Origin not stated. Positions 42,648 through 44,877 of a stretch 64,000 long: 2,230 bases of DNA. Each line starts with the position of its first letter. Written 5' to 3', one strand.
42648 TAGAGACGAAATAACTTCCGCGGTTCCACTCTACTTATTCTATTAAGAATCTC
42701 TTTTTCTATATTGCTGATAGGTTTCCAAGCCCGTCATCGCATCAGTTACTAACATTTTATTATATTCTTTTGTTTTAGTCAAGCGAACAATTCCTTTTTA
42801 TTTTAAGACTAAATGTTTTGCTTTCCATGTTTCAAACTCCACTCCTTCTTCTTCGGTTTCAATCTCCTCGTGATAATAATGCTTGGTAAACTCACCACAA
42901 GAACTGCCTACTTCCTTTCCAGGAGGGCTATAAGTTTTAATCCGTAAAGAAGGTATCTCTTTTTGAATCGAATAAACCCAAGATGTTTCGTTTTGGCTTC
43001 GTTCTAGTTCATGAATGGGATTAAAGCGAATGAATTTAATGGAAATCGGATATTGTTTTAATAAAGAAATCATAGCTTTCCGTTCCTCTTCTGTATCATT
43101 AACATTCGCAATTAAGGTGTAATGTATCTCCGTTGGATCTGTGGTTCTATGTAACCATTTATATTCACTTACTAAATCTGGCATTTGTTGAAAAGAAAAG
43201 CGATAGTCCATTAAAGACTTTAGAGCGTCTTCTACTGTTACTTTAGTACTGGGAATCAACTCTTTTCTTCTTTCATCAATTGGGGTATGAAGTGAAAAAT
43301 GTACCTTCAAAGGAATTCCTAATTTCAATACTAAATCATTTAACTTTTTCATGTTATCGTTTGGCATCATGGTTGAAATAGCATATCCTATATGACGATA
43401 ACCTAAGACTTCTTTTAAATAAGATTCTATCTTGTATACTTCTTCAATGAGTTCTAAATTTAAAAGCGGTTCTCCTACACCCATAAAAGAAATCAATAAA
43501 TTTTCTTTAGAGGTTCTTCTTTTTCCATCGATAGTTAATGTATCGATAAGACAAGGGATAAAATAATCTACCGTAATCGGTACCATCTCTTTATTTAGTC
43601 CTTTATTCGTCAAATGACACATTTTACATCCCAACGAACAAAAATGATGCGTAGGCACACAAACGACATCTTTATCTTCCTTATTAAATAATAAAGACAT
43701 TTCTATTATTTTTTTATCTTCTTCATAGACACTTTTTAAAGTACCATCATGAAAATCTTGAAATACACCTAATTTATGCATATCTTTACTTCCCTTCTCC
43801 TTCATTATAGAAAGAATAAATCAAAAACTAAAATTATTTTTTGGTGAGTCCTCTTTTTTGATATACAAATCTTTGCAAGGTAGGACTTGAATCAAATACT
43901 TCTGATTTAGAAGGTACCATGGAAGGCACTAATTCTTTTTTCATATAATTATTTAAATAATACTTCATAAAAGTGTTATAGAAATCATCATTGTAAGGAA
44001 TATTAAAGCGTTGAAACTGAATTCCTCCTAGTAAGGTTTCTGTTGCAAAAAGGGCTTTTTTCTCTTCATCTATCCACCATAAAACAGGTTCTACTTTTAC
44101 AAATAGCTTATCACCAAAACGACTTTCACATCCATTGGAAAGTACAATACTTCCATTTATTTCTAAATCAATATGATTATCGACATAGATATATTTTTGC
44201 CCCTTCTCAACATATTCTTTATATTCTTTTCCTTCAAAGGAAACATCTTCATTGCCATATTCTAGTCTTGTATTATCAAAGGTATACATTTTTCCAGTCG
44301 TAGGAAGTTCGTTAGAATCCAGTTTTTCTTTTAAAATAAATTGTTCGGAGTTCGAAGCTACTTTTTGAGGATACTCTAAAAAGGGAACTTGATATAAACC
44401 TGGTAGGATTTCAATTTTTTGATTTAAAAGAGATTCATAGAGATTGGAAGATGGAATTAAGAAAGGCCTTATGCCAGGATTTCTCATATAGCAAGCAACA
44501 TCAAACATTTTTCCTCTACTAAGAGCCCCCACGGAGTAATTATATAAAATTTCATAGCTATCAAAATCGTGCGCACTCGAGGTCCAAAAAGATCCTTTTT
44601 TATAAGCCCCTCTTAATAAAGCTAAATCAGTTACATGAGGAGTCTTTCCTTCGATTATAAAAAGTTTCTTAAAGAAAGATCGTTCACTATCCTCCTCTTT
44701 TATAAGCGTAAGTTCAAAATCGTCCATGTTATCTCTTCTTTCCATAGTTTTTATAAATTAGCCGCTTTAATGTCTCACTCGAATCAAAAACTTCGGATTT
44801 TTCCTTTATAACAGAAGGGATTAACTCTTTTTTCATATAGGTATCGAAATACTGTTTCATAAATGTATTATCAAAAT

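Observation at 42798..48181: Five translationally coupled paralogs with 1-nt intergenic gaps, where the conserved C-terminal codons (…YGKKR) double as the RBS of the next gene, followed by an N-terminally truncated RlmN/Cfr-type radical SAM enzyme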

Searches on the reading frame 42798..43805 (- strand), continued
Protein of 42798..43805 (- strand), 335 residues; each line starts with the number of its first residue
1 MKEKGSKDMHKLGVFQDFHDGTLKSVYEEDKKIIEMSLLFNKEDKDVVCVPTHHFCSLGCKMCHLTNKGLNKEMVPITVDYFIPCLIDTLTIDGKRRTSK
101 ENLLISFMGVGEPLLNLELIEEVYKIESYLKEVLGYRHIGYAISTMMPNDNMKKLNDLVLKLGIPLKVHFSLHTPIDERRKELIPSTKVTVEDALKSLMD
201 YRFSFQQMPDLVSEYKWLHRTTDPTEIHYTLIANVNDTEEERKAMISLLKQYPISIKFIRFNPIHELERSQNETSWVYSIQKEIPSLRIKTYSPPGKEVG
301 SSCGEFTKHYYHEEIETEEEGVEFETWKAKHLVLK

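Call 74: find_related_loci(query=A4, collection=viral_contigs, flank=6000)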
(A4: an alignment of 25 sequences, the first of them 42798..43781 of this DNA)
Query A4 (327 aa) in viral_contigs; peptide patterns used: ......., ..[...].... (x = any residue, [..] = any of these).
36 stretches matched a pattern; 3 encode a relative of the query (tblastn E <= 1e-3); 3 distinct loci.
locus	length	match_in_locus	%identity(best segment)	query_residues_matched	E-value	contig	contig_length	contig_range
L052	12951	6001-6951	39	4-325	9e-62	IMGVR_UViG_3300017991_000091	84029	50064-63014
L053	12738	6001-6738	29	34-304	3e-29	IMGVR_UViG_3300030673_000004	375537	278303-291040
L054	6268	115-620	43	152-320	5e-32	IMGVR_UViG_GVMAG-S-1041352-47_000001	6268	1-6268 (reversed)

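Call 83: search_protein_families(library=ncbifam, proteins=[P0123, P0071, L005:9116-9823:+, L047:4387-5085:+, L047:2940-4337:+], max_evalue=0.001)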
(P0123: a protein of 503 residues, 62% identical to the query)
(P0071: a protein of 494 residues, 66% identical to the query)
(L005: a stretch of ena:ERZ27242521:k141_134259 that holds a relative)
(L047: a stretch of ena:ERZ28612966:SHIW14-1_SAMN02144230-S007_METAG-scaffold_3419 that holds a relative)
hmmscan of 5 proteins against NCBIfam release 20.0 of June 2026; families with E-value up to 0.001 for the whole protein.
P0123 (503 aa): 15 families
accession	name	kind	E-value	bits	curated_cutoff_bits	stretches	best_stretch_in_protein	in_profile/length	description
TIGR02571.1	ComEB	equivalog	2.3e-24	86.1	219.45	1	345-495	3-145/151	ComE operon protein 2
NF041025.1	antiphage_deaminase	equivalog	4.4e-24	85.1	400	2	412-461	336-386/437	anti-phage dCTP deaminase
TIGR00048.1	rRNA_mod_RlmN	equivalog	9.7e-22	77.4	290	1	14-318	75-351/355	dual-specificity RNA methyltransferase RlmN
NF000424.4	CfrAB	exception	6.9e-16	58.5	530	1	14-308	66-335/338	Cfr family 23S rRNA (adenine(2503)-C(8))-methyltransferase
TIGR04432.1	rSAM_Cfr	equivalog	1.8e-14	53.8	550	1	13-307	67-336/341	Cfr family 23S rRNA (adenine(2503)-C(8))-methyltransferase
NF011024.0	PRK14453.1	equivalog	2.1e-14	53.5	468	1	12-313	68-344/348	23S rRNA (adenine(2503)-C(8))-methyltransferase Cfr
NF008396.0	PRK11194.1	equivalog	2.3e-13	49.7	633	1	15-308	82-352/379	dual-specificity RNA methyltransferase RlmN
NF011034.0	PRK14464.1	equivalog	7.6e-13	47.9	422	1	17-319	72-336/348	RNA methyltransferase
NF011031.0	PRK14461.1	equivalog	2e-09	36.9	601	1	20-310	83-362/372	ribosomal RNA large subunit methyltransferase N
NF011040.0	PRK14470.1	equivalog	3.4e-07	30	441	1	14-310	66-332/338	ribosomal RNA large subunit methyltransferase N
TIGR04115.1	rSAM_Cxxx_rpt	equivalog_domain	1e-05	25.2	350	1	54-164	11-110/359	radical SAM peptide maturase, CXXX-repeat target family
NF008113.2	PRK10860.1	equivalog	3.3e-05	23.8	150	0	433-462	76-105/165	tRNA adenosine(34) deaminase TadA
TIGR00326.1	eubact_ribD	equivalog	0.00015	21.1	156.35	1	365-461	17-93/343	bifunctional diaminohydroxyphosphoribosylaminopyrimidine deaminase/5-amino-6-(5-phosphoribosylamino)uracil reductase RibD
NF047865.1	rSAM_PapB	equivalog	0.00086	18.6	340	0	55-148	13-95/330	PapB family radical SAM/SPASM ranthipeptide maturase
TIGR03978.1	rSAM_paired_1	equivalog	0.00095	18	370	0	55-151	93-177/466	His-Xaa-Ser system radical SAM maturase HxsB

P0071 (494 aa): 19 families
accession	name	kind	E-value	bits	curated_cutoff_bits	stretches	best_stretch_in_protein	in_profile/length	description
TIGR00048.1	rRNA_mod_RlmN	equivalog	3.6e-27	95.2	290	1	7-301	73-343/355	dual-specificity RNA methyltransferase RlmN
TIGR02571.1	ComEB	equivalog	1.6e-25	89.9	219.45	1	336-487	3-146/151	ComE operon protein 2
NF041025.1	antiphage_deaminase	equivalog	1.3e-24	86.9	400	2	398-453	331-387/437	anti-phage dCTP deaminase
NF000424.4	CfrAB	exception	2.4e-19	69.9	530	1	9-300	66-336/338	Cfr family 23S rRNA (adenine(2503)-C(8))-methyltransferase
NF008396.0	PRK11194.1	equivalog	5.8e-19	68.2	633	1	10-301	82-354/379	dual-specificity RNA methyltransferase RlmN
TIGR04432.1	rSAM_Cfr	equivalog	5.1e-18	65.4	550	1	8-300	67-338/341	Cfr family 23S rRNA (adenine(2503)-C(8))-methyltransferase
NF011024.0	PRK14453.1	equivalog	8.4e-18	64.7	468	1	7-304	68-344/348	23S rRNA (adenine(2503)-C(8))-methyltransferase Cfr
NF011034.0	PRK14464.1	equivalog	4.7e-16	58.5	422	1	13-315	73-341/348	RNA methyltransferase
NF011031.0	PRK14461.1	equivalog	5e-12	45.5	601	1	17-299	85-360/372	ribosomal RNA large subunit methyltransferase N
NF011040.0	PRK14470.1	equivalog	1.9e-11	44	441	1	11-301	68-332/338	ribosomal RNA large subunit methyltransferase N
TIGR00326.1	eubact_ribD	equivalog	7.3e-06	25.4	156.35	1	355-452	16-93/343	bifunctional diaminohydroxyphosphoribosylaminopyrimidine deaminase/5-amino-6-(5-phosphoribosylamino)uracil reductase RibD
NF047865.1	rSAM_PapB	equivalog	2.8e-05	23.5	340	1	49-120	12-77/330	PapB family radical SAM/SPASM ranthipeptide maturase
TIGR04115.1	rSAM_Cxxx_rpt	equivalog_domain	4.5e-05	23.1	350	1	49-121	11-80/359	radical SAM peptide maturase, CXXX-repeat target family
TIGR03978.1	rSAM_paired_1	equivalog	5.5e-05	22.1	370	1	42-139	86-174/466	His-Xaa-Ser system radical SAM maturase HxsB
TIGR03974.1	rSAM_six_Cys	equivalog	8.9e-05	21.5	425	1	32-124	89-176/451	thioether cross-link-forming SCIFF peptide maturase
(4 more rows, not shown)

L005:9116-9823:+ (235 aa): 1 family
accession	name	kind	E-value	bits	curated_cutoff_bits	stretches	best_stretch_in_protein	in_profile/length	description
TIGR03188.1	histidine_hisI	equivalog_domain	9.2e-05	22.6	42.7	0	131-188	24-81/84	phosphoribosyl-ATP diphosphatase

L047:4387-5085:+ (232 aa): 9 families
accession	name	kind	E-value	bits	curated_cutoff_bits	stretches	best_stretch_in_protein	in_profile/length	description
NF008097.0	PRK10839.1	equivalog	1.4e-52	178.7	275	1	3-228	2-230/232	16S rRNA pseudouridine(516) synthase RsuA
TIGR00093.1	TIGR00093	subfamily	2.4e-40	137.9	109.3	1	66-222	1-161/161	pseudouridine synthase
NF007784.0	PRK10475.1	equivalog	1.6e-32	112.7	318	1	3-228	8-233/290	23S rRNA pseudouridine(2604) synthase RluF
NF007976.1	PRK10700.1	equivalog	8.7e-21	74.3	290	1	3-226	4-238/291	23S rRNA pseudouridine(2605) synthase RluB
NF008487.1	PRK11394.1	equivalog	1.4e-14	54.1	284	2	64-168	32-134/206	23S rRNA pseudouridine(2457) synthase RluE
TIGR00005.1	rluA_subfam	subfamily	3.7e-14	52.7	192.7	1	2-134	6-161/298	RluA family pseudouridine synthase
NF008385.0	PRK11180.1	equivalog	5.3e-08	32.6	351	1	2-112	18-149/325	23S rRNA pseudouridine(1911/1915/1917) synthase RluD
NF008321.0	PRK11112.1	equivalog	8.7e-05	21.9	328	1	53-134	2-88/257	tRNA pseudouridine(65) synthase TruC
TIGR01621.1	RluA-like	hypoth_equivalog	0.00013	21.3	222.3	1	54-132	3-83/217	TIGR01621 family pseudouridine synthase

L047:2940-4337:+ (465 aa): 8 families
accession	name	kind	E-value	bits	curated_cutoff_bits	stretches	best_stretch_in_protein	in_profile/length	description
NF008736.0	PRK11762.1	equivalog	4.9e-12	45.8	169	1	287-421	28-161/186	ADP compounds hydrolase NudE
NF008044.0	PRK10776.1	equivalog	2.2e-06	27.5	148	1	325-372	20-70/130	8-oxo-dGTP diphosphatase MutT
TIGR02705.1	nudix_YtkD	equivalog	2.7e-06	27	154.4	1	303-370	20-82/156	RNA deprotection pyrophosphohydrolase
TIGR00586.1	mutt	equivalog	0.00015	21.7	97.9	1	315-368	12-67/129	8-oxo-dGTP diphosphatase MutT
NF001936.0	PRK00714.1-3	equivalog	0.00016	21.6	118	1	309-363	11-65/155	RNA pyrophosphohydrolase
NF001937.0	PRK00714.1-4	equivalog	0.00019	21.1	139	1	312-372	12-70/161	RNA pyrophosphohydrolase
NF001938.0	PRK00714.1-5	equivalog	0.00022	20.6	116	1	329-367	41-79/172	RNA pyrophosphohydrolase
NF006530.0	PRK08999.1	equivalog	0.00065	18.8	245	0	315-366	14-66/315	Nudix family hydrolase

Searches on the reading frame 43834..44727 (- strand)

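Call 4: search_protein_families(library=pfam, proteins=[window:43834-44727:-], max_evalue=1)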
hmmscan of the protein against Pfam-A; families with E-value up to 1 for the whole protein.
window:43834-44727:- (297 aa): 1 family
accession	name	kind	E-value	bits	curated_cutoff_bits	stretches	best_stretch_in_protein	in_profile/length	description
PF16994.11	Glyco_trans_4_5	-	0.07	13.3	26.6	1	173-227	59-113/172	Glycosyl-transferase family 4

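Call 5: search_protein_families(library=ncbifam, proteins=[window:43834-44727:-], max_evalue=1)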
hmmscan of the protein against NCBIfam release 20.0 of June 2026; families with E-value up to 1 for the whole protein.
window:43834-44727:- (297 aa): 0 families

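Call 14: search_protein_families(library=padloc, proteins=[window:43834-44727:-], max_evalue=1)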
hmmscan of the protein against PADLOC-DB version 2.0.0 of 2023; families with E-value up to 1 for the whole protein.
window:43834-44727:- (297 aa): 0 families

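Call 65: search_protein_families(library=phrogs, proteins=[window:43834-44727:-], max_evalue=0.01)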
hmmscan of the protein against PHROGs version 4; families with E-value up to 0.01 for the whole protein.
window:43834-44727:- (297 aa): 0 families
